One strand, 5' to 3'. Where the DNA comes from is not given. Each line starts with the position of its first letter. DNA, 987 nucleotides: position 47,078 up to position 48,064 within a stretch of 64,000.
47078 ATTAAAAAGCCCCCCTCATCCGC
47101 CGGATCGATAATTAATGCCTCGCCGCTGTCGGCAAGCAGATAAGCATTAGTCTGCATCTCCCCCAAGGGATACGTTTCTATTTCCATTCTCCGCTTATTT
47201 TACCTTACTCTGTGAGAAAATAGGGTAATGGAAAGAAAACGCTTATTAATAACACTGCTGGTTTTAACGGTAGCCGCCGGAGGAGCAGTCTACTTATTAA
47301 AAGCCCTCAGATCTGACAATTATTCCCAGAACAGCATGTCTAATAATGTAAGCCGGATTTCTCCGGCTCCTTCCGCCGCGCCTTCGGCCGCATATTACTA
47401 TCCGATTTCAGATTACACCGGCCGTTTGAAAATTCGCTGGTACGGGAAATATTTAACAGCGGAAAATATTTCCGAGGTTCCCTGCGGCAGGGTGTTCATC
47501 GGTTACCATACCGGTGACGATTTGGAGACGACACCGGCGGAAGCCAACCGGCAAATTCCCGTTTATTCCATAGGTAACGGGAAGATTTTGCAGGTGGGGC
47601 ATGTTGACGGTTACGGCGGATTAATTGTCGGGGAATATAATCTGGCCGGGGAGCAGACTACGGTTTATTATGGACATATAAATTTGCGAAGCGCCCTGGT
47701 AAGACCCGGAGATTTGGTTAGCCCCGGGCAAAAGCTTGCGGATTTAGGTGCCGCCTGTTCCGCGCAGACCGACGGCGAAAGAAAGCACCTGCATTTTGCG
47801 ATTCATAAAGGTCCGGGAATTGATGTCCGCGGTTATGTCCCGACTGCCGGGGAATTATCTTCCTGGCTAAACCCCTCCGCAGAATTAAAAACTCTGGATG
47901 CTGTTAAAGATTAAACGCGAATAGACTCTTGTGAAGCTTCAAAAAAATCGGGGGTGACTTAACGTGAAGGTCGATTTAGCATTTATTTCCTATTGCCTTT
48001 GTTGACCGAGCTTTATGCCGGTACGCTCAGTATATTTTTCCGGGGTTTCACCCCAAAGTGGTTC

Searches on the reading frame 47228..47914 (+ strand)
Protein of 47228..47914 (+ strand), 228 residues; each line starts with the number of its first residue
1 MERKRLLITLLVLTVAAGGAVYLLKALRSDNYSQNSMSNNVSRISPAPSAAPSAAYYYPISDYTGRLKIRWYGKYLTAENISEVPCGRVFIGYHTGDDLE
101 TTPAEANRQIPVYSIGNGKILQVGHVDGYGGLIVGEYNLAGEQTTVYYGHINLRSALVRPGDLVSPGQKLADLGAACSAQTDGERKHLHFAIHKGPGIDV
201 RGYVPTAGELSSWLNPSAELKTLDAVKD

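Call 22: search_protein_families(library=pfam, proteins=[window:47228-47914:+], max_evalue=0.01)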
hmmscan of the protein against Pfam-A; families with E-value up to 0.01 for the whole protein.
window:47228-47914:+ (228 aa): 1 family
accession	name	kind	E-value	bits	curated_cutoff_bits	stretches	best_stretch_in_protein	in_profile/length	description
PF01551.29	Peptidase_M23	-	5.4e-12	46.2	28.7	1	105-194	9-89/96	Peptidase family M23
